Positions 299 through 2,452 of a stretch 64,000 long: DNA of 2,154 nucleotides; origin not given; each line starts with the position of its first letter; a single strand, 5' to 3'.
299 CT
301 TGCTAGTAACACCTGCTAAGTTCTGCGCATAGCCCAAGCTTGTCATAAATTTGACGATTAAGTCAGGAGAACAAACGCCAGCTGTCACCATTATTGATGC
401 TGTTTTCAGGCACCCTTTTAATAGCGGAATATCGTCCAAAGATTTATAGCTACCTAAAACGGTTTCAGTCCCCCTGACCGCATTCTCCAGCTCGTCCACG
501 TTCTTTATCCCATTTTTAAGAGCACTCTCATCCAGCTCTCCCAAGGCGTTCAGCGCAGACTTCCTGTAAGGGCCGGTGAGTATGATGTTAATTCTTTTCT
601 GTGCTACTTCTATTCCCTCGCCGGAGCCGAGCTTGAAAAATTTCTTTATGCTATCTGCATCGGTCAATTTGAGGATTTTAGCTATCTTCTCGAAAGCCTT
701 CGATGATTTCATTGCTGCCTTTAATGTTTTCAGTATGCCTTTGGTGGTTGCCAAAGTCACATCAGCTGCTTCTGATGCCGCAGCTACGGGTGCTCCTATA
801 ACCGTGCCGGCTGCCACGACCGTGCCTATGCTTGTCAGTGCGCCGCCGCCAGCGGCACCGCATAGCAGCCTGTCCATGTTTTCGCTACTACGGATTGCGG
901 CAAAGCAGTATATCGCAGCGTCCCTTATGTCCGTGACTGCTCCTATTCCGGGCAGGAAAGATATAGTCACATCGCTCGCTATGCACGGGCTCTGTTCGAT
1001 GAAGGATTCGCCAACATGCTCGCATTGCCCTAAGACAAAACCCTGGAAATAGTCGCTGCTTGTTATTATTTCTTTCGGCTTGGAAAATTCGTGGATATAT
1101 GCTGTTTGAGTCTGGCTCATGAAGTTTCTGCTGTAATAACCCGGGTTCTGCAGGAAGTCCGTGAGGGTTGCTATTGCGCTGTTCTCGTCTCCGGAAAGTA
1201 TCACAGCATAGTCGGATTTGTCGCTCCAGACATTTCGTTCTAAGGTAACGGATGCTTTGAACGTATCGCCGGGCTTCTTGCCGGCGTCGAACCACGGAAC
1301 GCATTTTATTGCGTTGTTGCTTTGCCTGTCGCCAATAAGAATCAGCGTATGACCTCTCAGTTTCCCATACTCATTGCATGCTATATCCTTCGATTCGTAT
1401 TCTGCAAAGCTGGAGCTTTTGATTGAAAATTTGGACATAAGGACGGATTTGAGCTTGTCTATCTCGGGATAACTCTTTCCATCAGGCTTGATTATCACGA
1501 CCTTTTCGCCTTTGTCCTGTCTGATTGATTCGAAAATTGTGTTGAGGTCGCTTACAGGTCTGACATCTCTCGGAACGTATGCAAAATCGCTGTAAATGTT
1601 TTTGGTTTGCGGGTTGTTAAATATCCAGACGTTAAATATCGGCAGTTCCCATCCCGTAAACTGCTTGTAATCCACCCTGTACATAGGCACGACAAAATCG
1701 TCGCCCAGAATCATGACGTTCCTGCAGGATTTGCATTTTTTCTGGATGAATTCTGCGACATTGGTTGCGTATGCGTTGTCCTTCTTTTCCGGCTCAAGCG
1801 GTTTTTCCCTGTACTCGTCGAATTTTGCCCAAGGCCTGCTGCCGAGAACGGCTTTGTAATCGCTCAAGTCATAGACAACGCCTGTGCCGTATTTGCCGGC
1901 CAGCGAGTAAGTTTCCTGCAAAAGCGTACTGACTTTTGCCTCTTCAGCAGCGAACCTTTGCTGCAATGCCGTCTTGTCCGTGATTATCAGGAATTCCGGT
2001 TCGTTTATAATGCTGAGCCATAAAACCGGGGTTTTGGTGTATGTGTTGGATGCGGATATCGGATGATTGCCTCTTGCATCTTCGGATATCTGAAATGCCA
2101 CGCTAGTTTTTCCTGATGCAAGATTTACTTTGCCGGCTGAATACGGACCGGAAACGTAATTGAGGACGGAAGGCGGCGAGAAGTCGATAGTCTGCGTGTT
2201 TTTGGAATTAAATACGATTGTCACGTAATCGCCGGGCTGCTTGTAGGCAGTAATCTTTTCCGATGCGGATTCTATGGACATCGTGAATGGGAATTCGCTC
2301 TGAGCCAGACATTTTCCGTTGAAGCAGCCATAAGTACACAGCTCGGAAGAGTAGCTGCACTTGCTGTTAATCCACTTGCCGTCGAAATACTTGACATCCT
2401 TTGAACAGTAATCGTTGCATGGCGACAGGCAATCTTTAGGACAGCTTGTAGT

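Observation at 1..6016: ORF of over 2000 codons missing from the ORF track: S8 protease, Cys-rich modules and a toxin-like C-terminus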

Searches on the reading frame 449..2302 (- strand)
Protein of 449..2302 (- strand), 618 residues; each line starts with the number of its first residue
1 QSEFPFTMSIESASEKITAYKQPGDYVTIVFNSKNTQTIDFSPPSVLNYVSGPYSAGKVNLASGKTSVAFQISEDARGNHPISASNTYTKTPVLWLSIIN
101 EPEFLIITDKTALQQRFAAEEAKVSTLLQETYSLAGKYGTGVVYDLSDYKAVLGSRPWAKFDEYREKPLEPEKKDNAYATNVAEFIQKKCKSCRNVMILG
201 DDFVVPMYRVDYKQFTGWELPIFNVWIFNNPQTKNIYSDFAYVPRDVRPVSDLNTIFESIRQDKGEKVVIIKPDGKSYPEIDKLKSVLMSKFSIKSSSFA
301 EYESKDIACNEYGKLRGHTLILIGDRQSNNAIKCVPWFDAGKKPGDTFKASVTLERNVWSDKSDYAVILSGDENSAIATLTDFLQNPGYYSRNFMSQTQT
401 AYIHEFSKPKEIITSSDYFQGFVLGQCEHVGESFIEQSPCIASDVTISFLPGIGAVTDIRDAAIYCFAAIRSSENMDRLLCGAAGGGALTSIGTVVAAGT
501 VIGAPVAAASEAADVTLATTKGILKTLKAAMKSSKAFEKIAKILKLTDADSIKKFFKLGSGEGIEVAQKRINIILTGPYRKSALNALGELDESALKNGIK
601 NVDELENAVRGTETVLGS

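Call 30: search_protein_families(library=pfam, proteins=[window:449-2302:-], max_evalue=10)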
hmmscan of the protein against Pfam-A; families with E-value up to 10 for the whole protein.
seq(618 aa): 1 family
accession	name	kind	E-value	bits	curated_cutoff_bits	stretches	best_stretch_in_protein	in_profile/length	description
PF02382.20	RTX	-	0.00014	22.1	26.8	1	487-558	85-153/311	N-terminal domain in RTX protein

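Call 31: search_protein_representatives(alignment_id=A1)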
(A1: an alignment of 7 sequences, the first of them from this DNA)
Query: 7 sequences, 610 profile positions. Proteins with E-value up to 0.001 (for the whole library): 214; up to 1e-10: 179; up to 1e-30: 126. The best 150 are listed.
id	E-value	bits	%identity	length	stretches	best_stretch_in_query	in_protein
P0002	3.0e-276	934.3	-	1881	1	2-609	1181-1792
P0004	7.1e-263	890.1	-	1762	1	2-609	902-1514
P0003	5.1e-262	887.3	-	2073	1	1-607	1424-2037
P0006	2.3e-242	822.4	-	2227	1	2-608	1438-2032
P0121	6.6e-196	668.9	-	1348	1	6-608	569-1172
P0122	1.2e-170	585.5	-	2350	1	6-608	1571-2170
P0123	2.2e-162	558.2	-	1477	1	4-609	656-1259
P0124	1.4e-152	525.8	-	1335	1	4-608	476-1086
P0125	7.5e-150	516.8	-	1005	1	5-608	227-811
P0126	9.2e-149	513.2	-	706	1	144-608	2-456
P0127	2.7e-126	439.0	-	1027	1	4-608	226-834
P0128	6.4e-120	418.0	-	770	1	5-609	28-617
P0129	1.9e-112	393.2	-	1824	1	14-536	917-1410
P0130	2.8e-110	386.1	-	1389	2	5-378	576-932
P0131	7.8e-110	384.7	-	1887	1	2-484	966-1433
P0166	7.4e-68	246.0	-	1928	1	3-567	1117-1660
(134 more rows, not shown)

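Call 49: find_related_loci(query=A1, collection=genome_contigs, flank=7000)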
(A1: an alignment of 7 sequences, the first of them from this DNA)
Query A1 (618 aa) in genome_contigs; peptide patterns used: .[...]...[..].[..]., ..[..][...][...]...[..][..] (x = any residue, [..] = any of these).
106 stretches matched a pattern; 60 encode a relative of the query (tblastn E <= 1e-3); 60 distinct loci.
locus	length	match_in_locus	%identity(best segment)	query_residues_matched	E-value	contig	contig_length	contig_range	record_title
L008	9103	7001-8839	73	2-618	0e+0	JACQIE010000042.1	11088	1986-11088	MAG: Candidatus Aenigmatarchaeota archaeon isolate NC_groundwater_1117_Ag_S-0.1um_51_28 S_p1_S3_coassembly_k141_1227171,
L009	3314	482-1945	42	1-481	5e-124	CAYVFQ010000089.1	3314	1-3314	MAG TPA_asm: uncultured archaeon isolate SRP323688_co1_52 genome assembly, contig: NODE_37636_length_3314_cov_5.261123,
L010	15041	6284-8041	36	6-618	2e-112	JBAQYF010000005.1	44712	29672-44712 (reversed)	MAG: Candidatus Altiarchaeia archaeon isolate MFD12011_ilm_asm_bin5 k127_15692, whole genome shotgun sequence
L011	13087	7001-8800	37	11-617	2e-102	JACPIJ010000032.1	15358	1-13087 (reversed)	MAG: Candidatus Woesearchaeota archaeon isolate NC_groundwater_437_Ag_B-0.1um_48_22 GD18-4_B1_scaffold_518214, whole gen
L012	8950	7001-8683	34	1-566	1e-87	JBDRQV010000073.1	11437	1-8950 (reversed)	MAG: Nanoarchaeota archaeon isolate MEGAHIT-group-2.61 k141_1121950, whole genome shotgun sequence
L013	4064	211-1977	31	20-617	5e-81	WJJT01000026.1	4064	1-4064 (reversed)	MAG: Candidatus Woesearchaeota archaeon isolate Bin_031 k141_1764963, whole genome shotgun sequence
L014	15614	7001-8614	33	2-558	4e-79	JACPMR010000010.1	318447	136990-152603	MAG: Candidatus Woesearchaeota archaeon isolate NC_groundwater_554_Ag_S-0.1um_37_18 S35_SO-1_scaffold_127608, whole geno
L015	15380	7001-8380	34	8-491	4e-67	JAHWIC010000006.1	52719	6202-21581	MAG: Candidatus Woesearchaeota archaeon isolate Yap2000.bin4.8 contig-145_271, whole genome shotgun sequence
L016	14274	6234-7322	35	10-385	8e-62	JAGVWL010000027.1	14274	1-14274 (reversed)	Candidatus Micrarchaeota archaeon isolate RIFCSPHIGHO2_12_FULL_52_14 rifcsphigho2_12_scaffold_6755, whole genome shotgun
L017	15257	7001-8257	32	10-437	1e-55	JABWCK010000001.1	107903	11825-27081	MAG: Candidatus Micrarchaeota archaeon isolate MAG_54 scaffold_132, whole genome shotgun sequence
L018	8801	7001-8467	28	3-526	1e-53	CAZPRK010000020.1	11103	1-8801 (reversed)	MAG TPA_asm: uncultured Methanosarcinales archaeon isolate SRP200020_co5_145 genome assembly, contig: NODE_9206_length_1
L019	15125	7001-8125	30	1-389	4e-49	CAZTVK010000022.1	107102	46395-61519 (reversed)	MAG TPA_asm: uncultured Methanosarcinales archaeon isolate binchicken_co165_273 genome assembly, contig: k141_1580697, w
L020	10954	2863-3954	32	3-385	7e-49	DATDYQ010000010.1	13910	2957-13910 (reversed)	MAG TPA_asm: Candidatus Nanoarchaeia archaeon isolate SMAG_U8169 k141_1230616, whole genome shotgun sequence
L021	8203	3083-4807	27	3-615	2e-47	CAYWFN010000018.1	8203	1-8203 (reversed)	MAG TPA_asm: uncultured Methanosarcinales archaeon isolate SRP077602_co6_365 genome assembly, contig: NODE_13152_length_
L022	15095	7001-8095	30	8-389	2e-46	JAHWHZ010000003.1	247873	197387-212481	MAG: Candidatus Woesearchaeota archaeon isolate Yap200.bin2.134 contig_69, whole genome shotgun sequence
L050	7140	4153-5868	28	8-616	2e-33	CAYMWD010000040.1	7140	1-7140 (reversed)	MAG TPA_asm: uncultured archaeon isolate SRP178699_co1_12 genome assembly, contig: NODE_15119_length_7140_cov_3.574594,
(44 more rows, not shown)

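Call 58: predict_structure(alignment_id=A1)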
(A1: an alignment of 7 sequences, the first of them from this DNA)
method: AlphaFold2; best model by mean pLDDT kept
length: 618 residues; sequences in the alignment: 7
mean_pLDDT: 56.5   pTM: 0.38
mean pLDDT of the five models: 56.5, 56.3, 51.3, 49.7, 48.9
residues with pLDDT >= 90: 47; 70-90: 185; 50-70: 72; < 50: 314
segments of 3 or more residues with pLDDT < 50: 160-175, 201-249, 336-348, 361-363, 388-479, 481-618
pLDDT, mean of each block of 10 residues (from residue 1): 72 84 92 87 90 89 91 92 71 84 82 72 79 79 82 62 41 48 74 67 36 26 30 26 36 70 83 86 88 87 77 71 77 55 42 58 64 74 62 33 30 28 30 27 23 32 41 47 42 33 25 38 43 43 41 37 39 38 35 34 38 34
secondary structure, 60 per line:
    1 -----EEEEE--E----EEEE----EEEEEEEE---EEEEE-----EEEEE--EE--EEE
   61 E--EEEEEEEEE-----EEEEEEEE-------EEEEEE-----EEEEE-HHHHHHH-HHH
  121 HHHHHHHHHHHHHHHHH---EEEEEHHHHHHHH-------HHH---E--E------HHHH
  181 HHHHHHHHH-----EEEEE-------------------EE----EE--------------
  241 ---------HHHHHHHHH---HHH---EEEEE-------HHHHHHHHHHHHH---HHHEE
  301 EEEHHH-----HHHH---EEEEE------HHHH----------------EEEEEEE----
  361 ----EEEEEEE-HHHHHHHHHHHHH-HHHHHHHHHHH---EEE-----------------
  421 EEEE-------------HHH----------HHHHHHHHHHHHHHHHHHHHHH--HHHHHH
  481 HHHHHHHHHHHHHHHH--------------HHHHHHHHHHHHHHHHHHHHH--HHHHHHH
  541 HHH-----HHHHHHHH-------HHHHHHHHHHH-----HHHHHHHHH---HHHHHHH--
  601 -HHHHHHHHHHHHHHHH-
elements in order: E6-10 E18-21 E26-33 E37-41 E47-51 E58-61 E64-72 E78-85 E93-98 E104-108 H110-116 H118-137 E141-145 H146-153 H177-189 E195-199 H250-258 E268-272 H280-292 E299-303 H312-315 E319-323 H330-333 E350-356 E365-371 H373-385 H387-397 E401-403 E421-424 H451-472 H475-496 H511-531 H534-543 H549-556 H564-574 H580-588 H592-598 H602-617

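Call 60: fold_search(model_id=the predicted structure, library=pdb)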
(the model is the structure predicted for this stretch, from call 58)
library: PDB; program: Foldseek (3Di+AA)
matches with E <= 10: 1177; with E <= 0.001: 18
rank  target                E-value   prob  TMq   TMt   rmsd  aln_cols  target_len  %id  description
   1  5fqe_A                2.5e-05  0.95  0.12  0.13  17.7       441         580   12  The details of glycolipid glycan hydrolysis by the structural analysis of a family 123 glycoside hydrolase from Clostr (released 2016-03-30)
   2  5fqe_B                2.9e-05  0.92  0.11  0.12  17.4       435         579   11  The details of glycolipid glycan hydrolysis by the structural analysis of a family 123 glycoside hydrolase from Clostr (released 2016-03-30)
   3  9jzp_C                5.8e-05  0.99  0.14  0.30  13.0       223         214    9  Crystal structure of Nir2 C-terminal domain (released 2025-10-15)
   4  5fqf_A                7.3e-05  0.87  0.12  0.13  17.9       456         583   11  The details of glycolipid glycan hydrolysis by the structural analysis of a family 123 glycoside hydrolase from Clostr (released 2016-03-30)
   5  5fqg_A                7.3e-05  0.85  0.12  0.12  17.2       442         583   10  The details of glycolipid glycan hydrolysis by the structural analysis of a family 123 glycoside hydrolase from Clostr (released 2016-03-30)
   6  8p4l_A                7.7e-05  1.00  0.11  0.13   8.9       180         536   11  Beta-N-acetylgalactosaminidase from Niabella aurantiaca (released 2024-01-17)
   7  8k2f                  9.7e-05  0.38  0.10  0.12  26.3       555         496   12  Crystal structure of Group 1 oligosaccharide-releasing beta-N-acetylgalactosaminidase NgaCa from Cohnella abietis, apo 1 (released 2024-04-24)
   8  9jz1_B                1.3e-04  0.99  0.13  0.26  12.9       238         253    8  Crystal structure of Nir2 C-terminal domain in complex with phosphate (released 2025-10-15)
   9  9jz1_C                1.9e-04  0.97  0.13  0.24  13.1       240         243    9  Crystal structure of Nir2 C-terminal domain in complex with phosphate (released 2025-10-15)
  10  9jzp_B                2.1e-04  0.99  0.14  0.29  11.8       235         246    8  Crystal structure of Nir2 C-terminal domain (released 2025-10-15)
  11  9jzp_A                3.8e-04  0.96  0.13  0.25  12.4       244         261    9  Crystal structure of Nir2 C-terminal domain (released 2025-10-15)
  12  3frp_G                6.3e-04  1.00  0.11  0.25   6.1       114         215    9  Crystal Structure of Cobra Venom Factor, a Co-factor for C3- and C5 convertase CVFBb (released 2009-04-28)
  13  9jz1_A                6.3e-04  0.98  0.15  0.29  12.4       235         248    9  Crystal structure of Nir2 C-terminal domain in complex with phosphate (released 2025-10-15)
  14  8dyp_A                6.6e-04  1.00  0.11  0.19   6.4        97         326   12  Crystal structure of human cystine transporter cystinosin (released 2022-11-16)
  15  9jtz_C                7.0e-04  0.96  0.14  0.27  12.8       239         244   10  Crystal structure of Nir2 C-terminal domain in complex with phosphatidic acid (released 2025-10-15)
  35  1m1s                  2.6e-03  1.00  0.11  0.53   5.7       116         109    9  Structure of WR4, a C.elegans MSP family member (released 2003-07-29)
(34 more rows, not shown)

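Call 73: search_protein_families(library=pfam, proteins=[L010:10137-13364:+, L015:10625-13789:+, L010:8623-9528:+, L015:9738-10628:+, L013:2514-3404:+, L014:9259-9882:+, L011:9379-9867:+], max_evalue=0.1)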
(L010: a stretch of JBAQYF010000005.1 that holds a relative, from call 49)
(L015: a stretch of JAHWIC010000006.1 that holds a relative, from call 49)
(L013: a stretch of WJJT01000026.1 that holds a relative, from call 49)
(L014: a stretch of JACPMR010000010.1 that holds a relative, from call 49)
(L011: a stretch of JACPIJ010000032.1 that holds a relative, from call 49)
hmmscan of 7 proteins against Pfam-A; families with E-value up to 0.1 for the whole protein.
L010:10137-13364:+ (1075 aa): 0 families

L015:10625-13789:+ (1054 aa): 3 families
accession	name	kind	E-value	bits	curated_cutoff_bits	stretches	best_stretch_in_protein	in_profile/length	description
PF17963.7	Big_9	-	0.00083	20.6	23.6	1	663-739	1-88/89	Bacterial Ig domain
PF18911.6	PKD_4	-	0.016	15.7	27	1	663-730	1-72/85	PKD domain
PF00801.26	PKD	-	0.042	14.3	23.5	1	714-737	53-76/80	PKD domain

L010:8623-9528:+ (301 aa): 0 families

L015:9738-10628:+ (296 aa): 1 family
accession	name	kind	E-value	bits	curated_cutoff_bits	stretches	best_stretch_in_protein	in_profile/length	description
PF18923.6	DUF5673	-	0.085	13.3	26.7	0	51-93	20-61/66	Domain of unknown function (DUF5673)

L013:2514-3404:+ (296 aa): 2 families
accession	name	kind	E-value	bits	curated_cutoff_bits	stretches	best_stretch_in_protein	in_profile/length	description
PF18801.6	RapH_N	-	0.059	13.8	27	0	27-70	10-54/62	response regulator aspartate phosphatase H, N terminal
PF11827.13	DUF3347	-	0.079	14.3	25.5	0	83-137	12-69/93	Protein of unknown function (DUF3347)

L014:9259-9882:+ (207 aa): 0 families

L011:9379-9867:+ (162 aa): 3 families
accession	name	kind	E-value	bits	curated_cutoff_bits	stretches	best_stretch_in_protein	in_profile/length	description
PF08876.17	DUF1836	-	0.018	15.5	27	1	14-42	30-58/105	Domain of unknown function (DUF1836)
PF13618.11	Gluconate_2-dh3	-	0.024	15.4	23.4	0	74-158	24-91/135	Gluconate 2-dehydrogenase subunit 3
PF05054.17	AcMNPV_Ac109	-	0.05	13.1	25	1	30-102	312-386/418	Autographa californica nuclear polyhedrosis virus (AcMNPV) protein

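Call 74: search_protein_families(library=padloc, proteins=[L050:6576-6950:+], max_evalue=0.01)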
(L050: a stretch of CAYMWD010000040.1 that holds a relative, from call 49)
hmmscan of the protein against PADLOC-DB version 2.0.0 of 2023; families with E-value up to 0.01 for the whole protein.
L050:6576-6950:+ (124 aa): 0 families

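Call 75: search_protein_families(library=pfam, proteins=[P0121, P0123, P0124, P0125, P0127, P0128], max_evalue=0.001)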
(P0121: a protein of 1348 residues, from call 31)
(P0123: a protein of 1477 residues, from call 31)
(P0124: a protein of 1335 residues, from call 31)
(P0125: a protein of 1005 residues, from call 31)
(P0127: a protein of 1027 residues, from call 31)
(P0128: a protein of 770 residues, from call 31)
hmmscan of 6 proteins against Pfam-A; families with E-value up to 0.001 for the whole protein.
P0121 (1348 aa): 1 family
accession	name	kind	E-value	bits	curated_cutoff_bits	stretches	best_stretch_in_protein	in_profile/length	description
PF07705.17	CARDB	-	2.6e-36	124.3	22.7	3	366-467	3-101/101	CARDB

P0123 (1477 aa): 0 families

P0124 (1335 aa): 0 families

P0125 (1005 aa): 0 families

P0127 (1027 aa): 0 families

P0128 (770 aa): 0 families

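Call 80: find_encoding_contigs(protein=P0121, flank=5000, max_places=2)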
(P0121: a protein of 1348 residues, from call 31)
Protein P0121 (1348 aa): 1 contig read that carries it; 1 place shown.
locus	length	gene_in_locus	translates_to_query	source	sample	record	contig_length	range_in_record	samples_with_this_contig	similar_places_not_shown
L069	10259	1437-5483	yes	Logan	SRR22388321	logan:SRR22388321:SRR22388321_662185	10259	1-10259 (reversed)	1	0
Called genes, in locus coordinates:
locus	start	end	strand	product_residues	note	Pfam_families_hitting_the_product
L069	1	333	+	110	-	?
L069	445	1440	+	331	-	-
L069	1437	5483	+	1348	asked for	PF07705:CARDB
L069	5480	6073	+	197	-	-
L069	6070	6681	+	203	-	PF00545:Ribonuclease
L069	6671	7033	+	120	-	PF01337:Barstar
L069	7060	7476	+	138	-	-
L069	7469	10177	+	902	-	PF11617:Cu-binding_MopE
